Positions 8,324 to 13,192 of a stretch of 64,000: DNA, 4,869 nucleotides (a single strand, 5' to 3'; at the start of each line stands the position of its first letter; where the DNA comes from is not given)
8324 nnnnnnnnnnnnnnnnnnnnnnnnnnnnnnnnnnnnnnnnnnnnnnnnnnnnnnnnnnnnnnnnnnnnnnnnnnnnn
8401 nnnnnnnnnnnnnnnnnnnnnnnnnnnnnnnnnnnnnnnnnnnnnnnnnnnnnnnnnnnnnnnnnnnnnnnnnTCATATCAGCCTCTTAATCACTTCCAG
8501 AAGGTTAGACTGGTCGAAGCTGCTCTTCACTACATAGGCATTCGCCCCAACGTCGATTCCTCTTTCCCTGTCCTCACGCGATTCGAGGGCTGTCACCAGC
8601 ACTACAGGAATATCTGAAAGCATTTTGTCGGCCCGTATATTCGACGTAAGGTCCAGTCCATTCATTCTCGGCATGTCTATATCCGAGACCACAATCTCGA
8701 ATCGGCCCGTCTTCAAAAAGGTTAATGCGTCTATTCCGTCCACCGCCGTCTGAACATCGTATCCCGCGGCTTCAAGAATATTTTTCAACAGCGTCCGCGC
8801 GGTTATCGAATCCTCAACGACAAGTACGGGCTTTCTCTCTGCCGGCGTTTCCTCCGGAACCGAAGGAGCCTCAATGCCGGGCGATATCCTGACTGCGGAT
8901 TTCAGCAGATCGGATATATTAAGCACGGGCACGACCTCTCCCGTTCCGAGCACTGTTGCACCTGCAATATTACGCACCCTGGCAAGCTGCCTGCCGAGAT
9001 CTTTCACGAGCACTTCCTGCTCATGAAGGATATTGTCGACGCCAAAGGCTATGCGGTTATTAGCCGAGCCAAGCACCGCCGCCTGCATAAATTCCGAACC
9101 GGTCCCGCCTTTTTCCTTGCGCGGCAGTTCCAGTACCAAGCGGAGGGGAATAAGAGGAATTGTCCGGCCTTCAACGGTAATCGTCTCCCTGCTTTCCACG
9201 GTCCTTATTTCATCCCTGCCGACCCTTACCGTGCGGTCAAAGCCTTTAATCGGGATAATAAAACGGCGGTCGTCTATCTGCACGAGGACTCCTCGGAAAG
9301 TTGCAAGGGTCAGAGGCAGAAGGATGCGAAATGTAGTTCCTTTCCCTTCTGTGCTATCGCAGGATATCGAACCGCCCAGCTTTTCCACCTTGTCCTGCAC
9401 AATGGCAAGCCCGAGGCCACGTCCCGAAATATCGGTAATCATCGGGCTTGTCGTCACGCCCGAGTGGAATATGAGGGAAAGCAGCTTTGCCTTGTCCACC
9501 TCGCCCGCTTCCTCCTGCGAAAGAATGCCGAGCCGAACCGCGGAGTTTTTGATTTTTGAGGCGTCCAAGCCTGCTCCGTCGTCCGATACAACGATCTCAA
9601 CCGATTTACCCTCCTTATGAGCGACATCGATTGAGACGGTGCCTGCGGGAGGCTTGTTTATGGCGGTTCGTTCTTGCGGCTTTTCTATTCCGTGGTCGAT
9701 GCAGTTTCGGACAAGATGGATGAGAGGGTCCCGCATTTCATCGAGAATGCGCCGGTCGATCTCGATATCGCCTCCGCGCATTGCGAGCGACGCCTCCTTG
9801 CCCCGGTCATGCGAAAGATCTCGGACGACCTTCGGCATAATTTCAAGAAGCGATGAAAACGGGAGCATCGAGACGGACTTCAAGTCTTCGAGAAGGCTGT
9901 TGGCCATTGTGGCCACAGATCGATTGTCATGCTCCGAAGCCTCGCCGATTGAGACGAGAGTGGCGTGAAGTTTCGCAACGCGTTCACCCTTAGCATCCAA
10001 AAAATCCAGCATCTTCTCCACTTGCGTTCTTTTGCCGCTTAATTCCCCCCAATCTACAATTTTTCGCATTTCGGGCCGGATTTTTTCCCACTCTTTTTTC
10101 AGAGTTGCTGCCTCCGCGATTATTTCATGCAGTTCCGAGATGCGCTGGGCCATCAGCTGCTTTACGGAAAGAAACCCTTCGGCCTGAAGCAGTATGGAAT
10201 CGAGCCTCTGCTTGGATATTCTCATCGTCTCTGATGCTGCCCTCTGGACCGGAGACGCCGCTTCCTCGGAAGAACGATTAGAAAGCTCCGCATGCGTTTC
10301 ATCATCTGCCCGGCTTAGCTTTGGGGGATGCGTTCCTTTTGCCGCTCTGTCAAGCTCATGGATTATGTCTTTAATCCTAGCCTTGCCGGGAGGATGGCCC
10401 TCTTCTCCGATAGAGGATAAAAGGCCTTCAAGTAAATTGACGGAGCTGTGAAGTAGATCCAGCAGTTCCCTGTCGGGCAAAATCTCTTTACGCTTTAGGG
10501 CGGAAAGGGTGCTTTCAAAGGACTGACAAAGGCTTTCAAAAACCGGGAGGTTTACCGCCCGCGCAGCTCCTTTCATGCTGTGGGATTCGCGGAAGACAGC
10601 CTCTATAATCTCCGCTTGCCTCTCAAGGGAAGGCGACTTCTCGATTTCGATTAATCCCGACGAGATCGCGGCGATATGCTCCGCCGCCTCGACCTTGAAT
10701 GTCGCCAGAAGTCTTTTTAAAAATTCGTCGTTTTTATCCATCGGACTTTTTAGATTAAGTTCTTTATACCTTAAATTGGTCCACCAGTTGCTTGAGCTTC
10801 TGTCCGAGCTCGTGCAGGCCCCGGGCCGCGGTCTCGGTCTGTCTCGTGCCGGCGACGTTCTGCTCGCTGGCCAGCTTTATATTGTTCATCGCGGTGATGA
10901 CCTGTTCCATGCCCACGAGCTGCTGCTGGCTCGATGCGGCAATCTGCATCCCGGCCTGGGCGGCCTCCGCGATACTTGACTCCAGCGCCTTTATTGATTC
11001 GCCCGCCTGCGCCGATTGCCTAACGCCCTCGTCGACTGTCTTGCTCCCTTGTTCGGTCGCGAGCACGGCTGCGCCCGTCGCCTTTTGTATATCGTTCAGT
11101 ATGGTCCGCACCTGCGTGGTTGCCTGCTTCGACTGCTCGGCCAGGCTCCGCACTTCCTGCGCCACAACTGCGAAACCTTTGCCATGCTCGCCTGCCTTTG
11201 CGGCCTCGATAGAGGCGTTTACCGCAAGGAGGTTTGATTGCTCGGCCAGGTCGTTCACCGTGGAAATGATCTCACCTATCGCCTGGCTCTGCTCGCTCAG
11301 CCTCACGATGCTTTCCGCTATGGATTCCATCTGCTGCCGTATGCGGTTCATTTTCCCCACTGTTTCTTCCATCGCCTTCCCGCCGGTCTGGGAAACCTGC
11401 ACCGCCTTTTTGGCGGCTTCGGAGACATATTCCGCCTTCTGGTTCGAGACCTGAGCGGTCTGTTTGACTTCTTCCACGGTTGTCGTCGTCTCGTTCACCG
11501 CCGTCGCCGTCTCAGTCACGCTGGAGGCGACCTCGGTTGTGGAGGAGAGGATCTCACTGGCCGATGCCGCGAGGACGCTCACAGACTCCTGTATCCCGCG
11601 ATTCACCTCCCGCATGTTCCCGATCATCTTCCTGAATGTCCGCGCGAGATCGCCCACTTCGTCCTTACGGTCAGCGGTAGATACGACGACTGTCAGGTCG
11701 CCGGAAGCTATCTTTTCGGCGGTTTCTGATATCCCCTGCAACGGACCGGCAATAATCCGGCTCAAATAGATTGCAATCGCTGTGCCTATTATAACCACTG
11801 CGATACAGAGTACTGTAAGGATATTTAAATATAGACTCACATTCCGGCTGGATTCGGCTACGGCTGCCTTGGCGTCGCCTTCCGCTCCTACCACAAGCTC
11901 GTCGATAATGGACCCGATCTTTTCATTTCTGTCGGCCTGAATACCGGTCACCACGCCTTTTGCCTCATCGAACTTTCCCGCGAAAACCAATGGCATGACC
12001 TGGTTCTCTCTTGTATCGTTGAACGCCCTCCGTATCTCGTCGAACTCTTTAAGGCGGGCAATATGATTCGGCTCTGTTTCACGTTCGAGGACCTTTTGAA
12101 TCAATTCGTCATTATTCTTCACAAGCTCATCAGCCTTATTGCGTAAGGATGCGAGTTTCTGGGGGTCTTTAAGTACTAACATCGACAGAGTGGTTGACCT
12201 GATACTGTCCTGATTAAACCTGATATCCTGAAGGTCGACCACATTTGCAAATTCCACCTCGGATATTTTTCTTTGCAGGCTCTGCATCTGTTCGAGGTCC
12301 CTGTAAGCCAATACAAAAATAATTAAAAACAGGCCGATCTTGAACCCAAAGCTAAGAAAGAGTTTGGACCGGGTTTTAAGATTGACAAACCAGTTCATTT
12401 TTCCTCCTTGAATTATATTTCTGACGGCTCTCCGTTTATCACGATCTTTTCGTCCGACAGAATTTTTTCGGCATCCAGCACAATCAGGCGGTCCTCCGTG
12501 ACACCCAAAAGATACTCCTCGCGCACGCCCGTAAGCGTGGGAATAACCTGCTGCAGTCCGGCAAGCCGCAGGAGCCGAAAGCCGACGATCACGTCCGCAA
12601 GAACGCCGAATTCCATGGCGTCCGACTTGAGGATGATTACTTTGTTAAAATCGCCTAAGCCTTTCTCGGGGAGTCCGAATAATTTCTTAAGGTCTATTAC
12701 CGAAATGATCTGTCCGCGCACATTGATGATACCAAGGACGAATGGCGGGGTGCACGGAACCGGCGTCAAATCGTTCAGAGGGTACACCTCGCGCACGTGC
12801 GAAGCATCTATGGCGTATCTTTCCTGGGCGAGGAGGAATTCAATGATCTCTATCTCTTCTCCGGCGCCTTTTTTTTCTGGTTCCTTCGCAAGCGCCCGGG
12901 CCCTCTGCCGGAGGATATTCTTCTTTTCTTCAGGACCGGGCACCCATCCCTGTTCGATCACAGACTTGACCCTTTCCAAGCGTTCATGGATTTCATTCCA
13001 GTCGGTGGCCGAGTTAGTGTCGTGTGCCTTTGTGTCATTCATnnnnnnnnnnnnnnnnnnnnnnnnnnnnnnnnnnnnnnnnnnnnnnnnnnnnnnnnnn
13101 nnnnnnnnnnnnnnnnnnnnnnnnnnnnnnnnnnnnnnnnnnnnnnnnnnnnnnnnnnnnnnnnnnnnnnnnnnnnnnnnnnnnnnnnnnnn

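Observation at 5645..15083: Complete alternative chemosensory (Frz/Wsp-like) cluster whose output is a REC-HisKA-HATPase-REC hybrid kinase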

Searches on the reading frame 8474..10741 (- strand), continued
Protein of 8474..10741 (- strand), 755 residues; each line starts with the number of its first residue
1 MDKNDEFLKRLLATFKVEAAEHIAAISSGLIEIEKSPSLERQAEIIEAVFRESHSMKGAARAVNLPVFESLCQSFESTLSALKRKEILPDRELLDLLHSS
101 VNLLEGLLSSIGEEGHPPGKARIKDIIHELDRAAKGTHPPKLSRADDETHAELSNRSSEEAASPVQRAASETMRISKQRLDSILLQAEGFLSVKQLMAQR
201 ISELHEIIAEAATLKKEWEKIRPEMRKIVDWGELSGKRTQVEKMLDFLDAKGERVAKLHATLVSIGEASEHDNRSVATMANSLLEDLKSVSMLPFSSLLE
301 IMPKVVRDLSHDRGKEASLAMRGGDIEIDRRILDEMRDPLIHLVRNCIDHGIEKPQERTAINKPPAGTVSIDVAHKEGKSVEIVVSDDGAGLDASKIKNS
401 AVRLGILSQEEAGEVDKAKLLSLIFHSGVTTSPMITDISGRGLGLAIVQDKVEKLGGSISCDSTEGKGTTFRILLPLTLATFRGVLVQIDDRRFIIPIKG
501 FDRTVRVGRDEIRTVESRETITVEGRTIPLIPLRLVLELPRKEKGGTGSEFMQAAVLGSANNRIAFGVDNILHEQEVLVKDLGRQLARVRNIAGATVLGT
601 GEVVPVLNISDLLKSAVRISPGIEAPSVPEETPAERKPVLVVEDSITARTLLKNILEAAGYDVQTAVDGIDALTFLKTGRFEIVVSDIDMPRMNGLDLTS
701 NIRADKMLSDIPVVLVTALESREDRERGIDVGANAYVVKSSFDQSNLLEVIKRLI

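Call 25: search_protein_families(library=pfam, proteins=[L040:13362-14144:+, L046:13441-14814:+, L061:3921-6491:+, L066:3026-4000:+, L069:13335-14681:+, L070:10854-11615:+, L002:13420-14802:+, L006:6265-10149:+, L012:4731-7817:+, L029:4004-5431:+], max_evalue=0.00001)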
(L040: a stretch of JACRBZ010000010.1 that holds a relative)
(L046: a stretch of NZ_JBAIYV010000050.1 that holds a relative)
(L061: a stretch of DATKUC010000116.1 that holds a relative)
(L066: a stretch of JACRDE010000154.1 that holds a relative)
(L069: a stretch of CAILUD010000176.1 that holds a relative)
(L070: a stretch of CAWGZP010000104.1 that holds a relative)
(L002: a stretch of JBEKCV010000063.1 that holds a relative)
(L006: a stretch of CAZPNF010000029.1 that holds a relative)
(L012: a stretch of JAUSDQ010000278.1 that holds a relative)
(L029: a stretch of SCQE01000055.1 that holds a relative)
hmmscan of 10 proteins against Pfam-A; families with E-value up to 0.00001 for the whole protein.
L040:13362-14144:+ (260 aa): 1 family
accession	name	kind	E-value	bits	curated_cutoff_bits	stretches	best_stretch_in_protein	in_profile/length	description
PF00072.30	Response_reg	-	3.1e-25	88.9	30.2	1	41-152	1-110/111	Response regulator receiver domain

L046:13441-14814:+ (457 aa): 4 families
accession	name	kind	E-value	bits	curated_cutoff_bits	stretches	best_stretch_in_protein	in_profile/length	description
PF00990.26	GGDEF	-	3.3e-37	128.2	23.8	1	298-450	2-157/161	Diguanylate cyclase, GGDEF domain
PF00072.30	Response_reg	-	6.8e-29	100.7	30.2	1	7-119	1-111/111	Response regulator receiver domain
PF00989.32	PAS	-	5.9e-08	33.1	22.6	1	194-237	3-46/113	PAS fold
PF13188.13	PAS_8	-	1.3e-06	28.6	21.8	1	194-234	3-40/65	PAS domain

L061:3921-6491:+ (856 aa): 6 families
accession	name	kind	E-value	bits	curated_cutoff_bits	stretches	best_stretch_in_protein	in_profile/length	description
PF13487.12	HD_5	-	1.8e-36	125.9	27.2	1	682-842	7-170/170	HD domain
PF13185.12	GAF_2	-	4.3e-31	108.4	28.6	2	199-336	1-136/136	GAF domain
PF00072.30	Response_reg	-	2e-26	92.8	30.2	1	13-124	1-110/111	Response regulator receiver domain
PF01590.32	GAF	-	5.4e-21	75.9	22.4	2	514-651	1-133/133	GAF domain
PF13492.12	GAF_3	-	6.4e-17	62.6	27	2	520-652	7-128/129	GAF domain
PF01966.28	HD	-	3e-16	60.2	22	1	691-810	3-115/116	HD domain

L066:3026-4000:+ (324 aa): 2 families
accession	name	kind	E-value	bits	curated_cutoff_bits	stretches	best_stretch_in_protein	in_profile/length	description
PF00072.30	Response_reg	-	8.8e-26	90.7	30.2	1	13-124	1-110/111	Response regulator receiver domain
PF08447.18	PAS_3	-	5.7e-17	62.2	25.6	1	227-314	3-89/89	PAS fold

L069:13335-14681:+ (448 aa): 2 families
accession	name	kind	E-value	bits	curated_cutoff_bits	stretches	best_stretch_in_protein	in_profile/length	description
PF00072.30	Response_reg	-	4.2e-27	94.9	30.2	1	7-118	1-110/111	Response regulator receiver domain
PF07228.17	SpoIIE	-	1.2e-16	61.7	25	1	243-439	2-189/192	Stage II sporulation protein E (SpoIIE)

L070:10854-11615:+ (253 aa): 1 family
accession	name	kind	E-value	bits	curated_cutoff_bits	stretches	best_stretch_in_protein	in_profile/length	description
PF00072.30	Response_reg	-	4e-26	91.8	30.2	1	16-126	2-110/111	Response regulator receiver domain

L002:13420-14802:+ (460 aa): 3 families
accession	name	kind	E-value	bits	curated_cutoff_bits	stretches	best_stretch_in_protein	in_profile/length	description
PF00072.30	Response_reg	-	5.6e-30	104.2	30.2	1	10-119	1-110/111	Response regulator receiver domain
PF02518.31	HATPase_c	-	5.2e-23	82.1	26.4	1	347-457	2-110/111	Histidine kinase-, DNA gyrase B-, and HSP90-like ATPase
PF00512.31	HisKA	-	3.7e-12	46.5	26.9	1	239-303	3-64/66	His Kinase A (phospho-acceptor) domain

L006:6265-10149:+ (1294 aa): 8 families
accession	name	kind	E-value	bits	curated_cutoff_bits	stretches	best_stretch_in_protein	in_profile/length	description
PF00072.30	Response_reg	-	2.4e-94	311.5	30.2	4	1072-1183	1-110/111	Response regulator receiver domain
PF13185.12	GAF_2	-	4.4e-36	124.5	28.6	2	380-515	2-136/136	GAF domain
PF02518.31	HATPase_c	-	4.6e-28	98.3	26.4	1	649-763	2-110/111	Histidine kinase-, DNA gyrase B-, and HSP90-like ATPase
PF01590.32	GAF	-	6.1e-28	98.4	22.4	2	381-513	1-132/133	GAF domain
PF00512.31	HisKA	-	4e-20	72.1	26.9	1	536-601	1-66/66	His Kinase A (phospho-acceptor) domain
PF13492.12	GAF_3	-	9e-20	71.8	27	2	210-352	2-129/129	GAF domain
PF23198.2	PDE8A_N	-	2.5e-11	44.1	29.6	0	27-95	26-95/147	PDE8A-like, N-terminal domain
PF01627.28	Hpt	-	7.5e-08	33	24.6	1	1210-1280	3-77/84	Hpt domain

L012:4731-7817:+ (1028 aa): 8 families
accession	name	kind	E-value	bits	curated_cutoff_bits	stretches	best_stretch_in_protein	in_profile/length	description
PF00072.30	Response_reg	-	1.9e-54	183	30.2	2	16-127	1-110/111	Response regulator receiver domain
PF02518.31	HATPase_c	-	3.5e-31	108.4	26.4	1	479-596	1-108/111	Histidine kinase-, DNA gyrase B-, and HSP90-like ATPase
PF00512.31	HisKA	-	2.3e-18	66.5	26.9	1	367-432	1-66/66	His Kinase A (phospho-acceptor) domain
PF13185.12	GAF_2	-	3.6e-13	50.3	28.6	1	212-346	4-136/136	GAF domain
PF01627.28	Hpt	-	9.4e-12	45.4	24.6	1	938-1019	1-82/84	Hpt domain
PF13492.12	GAF_3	-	1.8e-09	38.5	27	1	213-347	3-129/129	GAF domain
PF23198.2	PDE8A_N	-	2.4e-07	31.2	29.6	0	20-97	19-95/147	PDE8A-like, N-terminal domain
PF01590.32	GAF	-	3.9e-07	31.1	22.4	1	213-345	3-133/133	GAF domain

L029:4004-5431:+ (475 aa): 3 families
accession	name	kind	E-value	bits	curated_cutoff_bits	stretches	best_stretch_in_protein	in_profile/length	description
PF00072.30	Response_reg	-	9.3e-31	106.7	30.2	1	12-124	1-111/111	Response regulator receiver domain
PF02518.31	HATPase_c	-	2.2e-27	96.1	26.4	1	341-462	2-109/111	Histidine kinase-, DNA gyrase B-, and HSP90-like ATPase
PF00512.31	HisKA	-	2.1e-14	53.8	26.9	1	233-297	2-65/66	His Kinase A (phospho-acceptor) domain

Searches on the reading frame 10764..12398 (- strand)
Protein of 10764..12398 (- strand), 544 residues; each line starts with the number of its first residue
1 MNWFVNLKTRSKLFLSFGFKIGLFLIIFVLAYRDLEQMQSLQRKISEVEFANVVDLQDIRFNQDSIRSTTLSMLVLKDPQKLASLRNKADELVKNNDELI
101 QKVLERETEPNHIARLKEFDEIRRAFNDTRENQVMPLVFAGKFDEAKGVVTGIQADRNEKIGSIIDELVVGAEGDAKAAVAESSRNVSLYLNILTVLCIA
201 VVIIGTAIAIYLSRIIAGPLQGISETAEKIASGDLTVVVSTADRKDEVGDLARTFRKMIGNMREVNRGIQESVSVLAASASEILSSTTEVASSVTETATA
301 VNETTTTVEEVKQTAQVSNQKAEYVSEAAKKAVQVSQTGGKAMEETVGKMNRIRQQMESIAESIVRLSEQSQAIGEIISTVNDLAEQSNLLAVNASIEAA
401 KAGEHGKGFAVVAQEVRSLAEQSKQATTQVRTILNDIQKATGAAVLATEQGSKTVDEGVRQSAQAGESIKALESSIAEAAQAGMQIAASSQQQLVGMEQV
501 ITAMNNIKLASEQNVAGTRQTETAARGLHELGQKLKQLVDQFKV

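Call 3: search_protein_families(library=pfam, proteins=[window:10764-12398:-])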
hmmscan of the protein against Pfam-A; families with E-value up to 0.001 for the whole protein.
window:10764-12398:- (544 aa): 3 families
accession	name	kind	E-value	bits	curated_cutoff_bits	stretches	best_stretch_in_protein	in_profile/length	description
PF00015.26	MCPsignal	-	3.5e-39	134.8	34.6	1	326-508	1-169/172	Methyl-accepting chemotaxis protein (MCP) signalling domain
PF12729.13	4HB_MCP_1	-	1.2e-16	61.2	27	1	6-184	1-178/181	Four helix bundle sensory module for signal transduction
PF00672.30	HAMP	-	2e-14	54.1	25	1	212-264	2-53/53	HAMP domain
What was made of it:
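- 10764..12398 (-): mcp, transmembrane chemoreceptor (544 aa): 4HB periplasmic sensor, two TM segments, HAMP, and a 40-heptad signalling domain with no C-terminal pentapeptide. Pfam 4HB_MCP_1, HAMP and MCPsignal (call 3).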

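Call 6: search_protein_families(library=ncbifam, proteins=[window:10764-12398:-])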
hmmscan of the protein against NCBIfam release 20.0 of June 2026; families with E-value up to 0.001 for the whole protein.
window:10764-12398:- (544 aa): 14 families
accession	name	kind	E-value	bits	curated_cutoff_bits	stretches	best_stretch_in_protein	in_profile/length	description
NF058645.1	MCPCtpMPsAe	equivalog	4.9e-48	164.2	900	1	181-544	194-558/558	methyl-accepting chemotaxis protein CtpM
NF047851.1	MCPCitTducer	equivalog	2.1e-37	129.4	900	1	179-544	180-516/553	methyl-accepting chemotaxis citrate transducer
NF011622.0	PRK15048.1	equivalog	4.2e-34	118.6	900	1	161-543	161-514/553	methyl-accepting chemotaxis protein II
NF011615.0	PRK15041.1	equivalog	9.1e-34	117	947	1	178-544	180-517/554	methyl-accepting chemotaxis protein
NF041847.1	transduc_aer2_vibrio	equivalog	3e-32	111.7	1200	1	211-543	451-753/804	aerotaxis transducer Aer2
NF007309.0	PRK09793.1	equivalog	1.3e-29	103.6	903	1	177-542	175-511/533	methyl-accepting chemotaxis protein IV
NF050802.1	AspChtxCcaA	equivalog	8e-20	70.8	1300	1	227-477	422-668/700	aspartate chemotaxis receptor CcaA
NF038263.1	prot_phos_SiaA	equivalog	1.4e-09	37.1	700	1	189-274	308-391/658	biofilm regulation protein phosphatase SiaA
NF053592.1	HK_near_YfiR_like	equivalog_domain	3.3e-06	26.8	194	1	184-261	143-220/223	sensor histidine kinase, YfiR-like protein-associated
NF038389.1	ArsS_fam_HK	equivalog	1.8e-05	24.4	250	1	172-267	111-204/403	ArsS family sensor histidine kinase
NF007007.0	PRK09470.1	equivalog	3.3e-05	23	486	1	194-273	170-249/463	envelope stress sensor histidine kinase CpxA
NF002572.0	PRK02224.1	equivalog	0.0003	19.2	1087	1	240-388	269-615/888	DNA double-strand break repair ATPase Rad50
TIGR02168.1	SMC_prok_B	equivalog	0.0004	18.2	567.35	1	245-539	234-531/1181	chromosome segregation protein SMC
NF012226.0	AdeS_HK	equivalog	0.00082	18.6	500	1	193-262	62-131/353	two-component sensor histidine kinase AdeS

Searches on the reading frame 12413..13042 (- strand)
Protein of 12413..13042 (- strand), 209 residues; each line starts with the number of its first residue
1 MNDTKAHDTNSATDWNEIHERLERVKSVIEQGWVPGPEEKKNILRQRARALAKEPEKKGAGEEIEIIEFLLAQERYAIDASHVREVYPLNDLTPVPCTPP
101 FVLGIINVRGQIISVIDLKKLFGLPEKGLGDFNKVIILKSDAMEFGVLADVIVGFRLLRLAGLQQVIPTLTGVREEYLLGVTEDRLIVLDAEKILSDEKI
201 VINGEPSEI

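Call 3: search_protein_families(library=pfam, proteins=[window:12413-13042:-])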
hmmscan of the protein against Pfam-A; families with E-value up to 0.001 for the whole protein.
window:12413-13042:- (209 aa): 1 family
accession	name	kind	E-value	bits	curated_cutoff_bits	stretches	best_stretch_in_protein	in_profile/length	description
PF01584.24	CheW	-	4.8e-29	101.2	23.5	1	66-198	2-137/138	CheW-like domain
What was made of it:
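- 12413..13042 (-): cheW2, second coupling protein with a ~60-aa N-terminal extension (209 aa). Pfam CheW 4.8e-29 at residues 66-198 (call 3).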

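Call 6: search_protein_families(library=ncbifam, proteins=[window:12413-13042:-])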
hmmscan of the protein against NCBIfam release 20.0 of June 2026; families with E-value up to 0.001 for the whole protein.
window:12413-13042:- (209 aa): 1 family
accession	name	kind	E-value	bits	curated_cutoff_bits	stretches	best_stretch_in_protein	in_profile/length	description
NF007903.0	PRK10612.1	equivalog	8e-13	48.5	260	1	64-201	17-157/167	chemotaxis protein CheW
